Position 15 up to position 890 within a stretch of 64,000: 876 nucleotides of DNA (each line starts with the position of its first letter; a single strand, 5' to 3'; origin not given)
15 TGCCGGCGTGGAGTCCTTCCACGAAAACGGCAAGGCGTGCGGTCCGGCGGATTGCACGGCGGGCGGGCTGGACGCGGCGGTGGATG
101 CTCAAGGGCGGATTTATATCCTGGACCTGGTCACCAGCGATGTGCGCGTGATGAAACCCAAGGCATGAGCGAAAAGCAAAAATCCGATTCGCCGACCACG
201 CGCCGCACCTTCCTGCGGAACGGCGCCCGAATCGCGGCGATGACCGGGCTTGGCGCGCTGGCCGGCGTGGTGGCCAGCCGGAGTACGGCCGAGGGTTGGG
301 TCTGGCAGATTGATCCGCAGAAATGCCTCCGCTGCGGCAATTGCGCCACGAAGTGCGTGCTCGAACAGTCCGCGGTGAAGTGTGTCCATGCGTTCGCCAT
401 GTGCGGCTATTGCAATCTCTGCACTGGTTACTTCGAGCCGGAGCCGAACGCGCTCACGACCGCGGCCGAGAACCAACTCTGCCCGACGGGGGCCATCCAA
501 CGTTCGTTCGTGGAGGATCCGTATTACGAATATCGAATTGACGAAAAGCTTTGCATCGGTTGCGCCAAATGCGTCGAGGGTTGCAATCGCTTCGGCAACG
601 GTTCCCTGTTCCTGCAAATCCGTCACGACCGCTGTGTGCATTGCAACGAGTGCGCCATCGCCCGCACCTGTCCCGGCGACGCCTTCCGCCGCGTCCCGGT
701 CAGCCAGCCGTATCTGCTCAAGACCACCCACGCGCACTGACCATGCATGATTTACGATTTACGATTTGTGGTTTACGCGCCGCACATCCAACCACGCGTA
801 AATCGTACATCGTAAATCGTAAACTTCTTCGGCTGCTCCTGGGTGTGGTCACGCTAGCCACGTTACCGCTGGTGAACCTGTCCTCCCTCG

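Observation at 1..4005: NapG/NapH-like quinol-dehydrogenase pair embedded between beta-propeller proteins instead of a known reductase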

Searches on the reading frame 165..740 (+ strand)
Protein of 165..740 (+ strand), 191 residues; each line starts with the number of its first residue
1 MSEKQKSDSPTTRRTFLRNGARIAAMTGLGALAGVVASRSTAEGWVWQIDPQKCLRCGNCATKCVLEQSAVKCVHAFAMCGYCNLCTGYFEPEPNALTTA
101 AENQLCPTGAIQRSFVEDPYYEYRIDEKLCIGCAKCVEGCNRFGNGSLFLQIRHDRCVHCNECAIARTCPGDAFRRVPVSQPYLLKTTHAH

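Call 7: search_protein_families(library=pfam, proteins=[window:165-737:+], max_evalue=0.01)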
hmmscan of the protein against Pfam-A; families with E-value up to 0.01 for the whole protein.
window:165-737:+ (191 aa): 8 families
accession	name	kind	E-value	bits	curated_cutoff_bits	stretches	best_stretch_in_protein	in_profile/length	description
PF12837.12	Fer4_6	-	4.2e-09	36.3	25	3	48-64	3-19/24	4Fe-4S binding domain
PF12838.12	Fer4_7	-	1.5e-08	35.4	27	1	106-141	12-49/52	4Fe-4S dicluster domain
PF00037.32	Fer4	-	5.9e-08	32.6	21.1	1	48-64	2-18/24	4Fe-4S binding domain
PF13237.11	Fer4_10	-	6.4e-05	23.2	25.5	0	124-140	3-19/53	4Fe-4S dicluster domain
PF14697.11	Fer4_21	-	0.0003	21.3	35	1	124-170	2-52/59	4Fe-4S dicluster domain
PF13187.11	Fer4_9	-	0.00058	20.3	27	0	45-64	26-47/52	4Fe-4S dicluster domain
PF12797.12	Fer4_2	-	0.0018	18.6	24.5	0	124-141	4-21/22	4Fe-4S binding domain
PF25160.1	LdpA_Fe-S-bd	-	0.0048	17.1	27.6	0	104-140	11-38/49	LdpA Fe-S cluster-binding domain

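Call 8: search_protein_families(library=ncbifam, proteins=[window:165-737:+], max_evalue=0.01)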
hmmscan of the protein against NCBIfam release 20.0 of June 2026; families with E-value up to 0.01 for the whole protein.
window:165-737:+ (191 aa): 13 families
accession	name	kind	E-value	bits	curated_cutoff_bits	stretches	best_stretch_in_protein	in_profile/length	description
NF058577.1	FdxA_fam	equivalog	5.1e-09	36.2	65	2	103-140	16-48/52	4Fe-4S ferredoxin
TIGR02936.1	fdxN_nitrog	equivalog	2.2e-05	24.5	80.55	1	119-142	12-35/91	ferredoxin III, nif-specific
NF007382.0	PRK09898.1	equivalog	3.1e-05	23.6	213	1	104-175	133-199/208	ferredoxin-like protein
TIGR02700.1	flavo_MJ0208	hypoth_equivalog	0.00021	20.6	251.35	1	122-175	142-195/234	dihydromethanopterin reductase (acceptor)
TIGR02912.1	sulfite_red_C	equivalog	0.00031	19.8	324.1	1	122-178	163-222/314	sulfite reductase subunit C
TIGR02066.1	dsrB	equivalog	0.00058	19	341.5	1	104-143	191-229/341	dissimilatory-type sulfite reductase subunit beta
NF003475.0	PRK05113.1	equivalog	0.00086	19.2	203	1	125-181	110-167/190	electron transport complex subunit RsxB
NF005415.0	PRK06991.1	equivalog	0.0013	18.5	281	1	117-181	74-139/284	electron transport complex subunit RsxB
TIGR02951.1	DMSO_dmsB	equivalog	0.0022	18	214.1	0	104-141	74-108/161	DMSO/selenate family reductase complex B subunit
TIGR03287.1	methan_mark_16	hypoth_equivalog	0.0035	15.9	363.95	1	151-176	298-323/391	methanogenesis marker 16 metalloprotein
NF045490.1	FdxA_Protbact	equivalog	0.0047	17.2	135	0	130-174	9-55/104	ferredoxin FdxA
NF045874.1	Vhu_polyferre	exception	0.0082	14.9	600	0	48-173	55-173/381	F420-non-reducing hydrogenase associated-polyferredoxin VhuB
NF041715.1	arsenate_red_ArrB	equivalog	0.0099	15.4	450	1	49-141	7-100/233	arsenate respiratory reductase iron-sulfur subunit ArrB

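Call 10: find_encoding_contigs(protein=window:165-740:+, flank=10000, max_places=6)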
Protein window:165-740:+ (191 aa): no gene with exactly this product is on record in the collection.

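Call 68: search_solved_structures(query=window:165-737:+, max_evalue=1, show_alignments=1)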
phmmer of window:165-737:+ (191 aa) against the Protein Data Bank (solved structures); distinct sequences matched with E-value up to 1: 30.
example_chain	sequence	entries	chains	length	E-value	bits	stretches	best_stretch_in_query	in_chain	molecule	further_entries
9mqx_E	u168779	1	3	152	1.9e-05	28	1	48-181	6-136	Fe-S-cluster-containing hydrogenase subunit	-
7vzg_B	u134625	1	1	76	0.0007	22.8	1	123-174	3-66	Photosystem P840 reaction center iron-sulfur protein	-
9g03_E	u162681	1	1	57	0.0015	21.8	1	47-66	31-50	Ferredoxin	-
2vpw_B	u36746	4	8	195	0.0025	21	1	37-119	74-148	NRFC PROTEIN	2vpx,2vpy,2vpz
7bkb_A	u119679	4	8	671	0.0028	20.9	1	113-184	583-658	CoB--CoM heterodisulfide reductase iron-sulfur subunit A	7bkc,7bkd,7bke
8a6t_A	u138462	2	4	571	0.048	16.8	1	49-122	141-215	Electron bifurcating hydrogenase subunit HydA1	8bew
9sfi_U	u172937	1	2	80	0.079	16.1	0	48-66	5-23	4Fe-4S binding protein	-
2egq_A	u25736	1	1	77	0.11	15.7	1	128-169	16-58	FHL1 protein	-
1dur_A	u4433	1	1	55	0.14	15.3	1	42-65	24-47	2[4FE-4S] FERREDOXIN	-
6cz7_B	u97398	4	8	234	0.18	15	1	49-144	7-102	4Fe-4S ferredoxin, iron-sulfur binding domain protein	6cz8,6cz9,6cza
9r9v_A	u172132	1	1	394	0.25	14.5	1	120-175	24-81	Periplasmic [Fe] hydrogenase large subunit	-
8bj7_A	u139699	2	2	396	0.26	14.5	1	120-175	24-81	Periplasmic [Fe] hydrogenase large subunit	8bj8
6sg2_AAA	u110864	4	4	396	0.26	14.5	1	120-175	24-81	Periplasmic [Fe] hydrogenase large subunit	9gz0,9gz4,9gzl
9hpx_A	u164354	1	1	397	0.26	14.5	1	120-175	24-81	Periplasmic [Fe] hydrogenase large subunit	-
8rxj_A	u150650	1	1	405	0.27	14.4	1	120-175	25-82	Periplasmic [Fe] hydrogenase large subunit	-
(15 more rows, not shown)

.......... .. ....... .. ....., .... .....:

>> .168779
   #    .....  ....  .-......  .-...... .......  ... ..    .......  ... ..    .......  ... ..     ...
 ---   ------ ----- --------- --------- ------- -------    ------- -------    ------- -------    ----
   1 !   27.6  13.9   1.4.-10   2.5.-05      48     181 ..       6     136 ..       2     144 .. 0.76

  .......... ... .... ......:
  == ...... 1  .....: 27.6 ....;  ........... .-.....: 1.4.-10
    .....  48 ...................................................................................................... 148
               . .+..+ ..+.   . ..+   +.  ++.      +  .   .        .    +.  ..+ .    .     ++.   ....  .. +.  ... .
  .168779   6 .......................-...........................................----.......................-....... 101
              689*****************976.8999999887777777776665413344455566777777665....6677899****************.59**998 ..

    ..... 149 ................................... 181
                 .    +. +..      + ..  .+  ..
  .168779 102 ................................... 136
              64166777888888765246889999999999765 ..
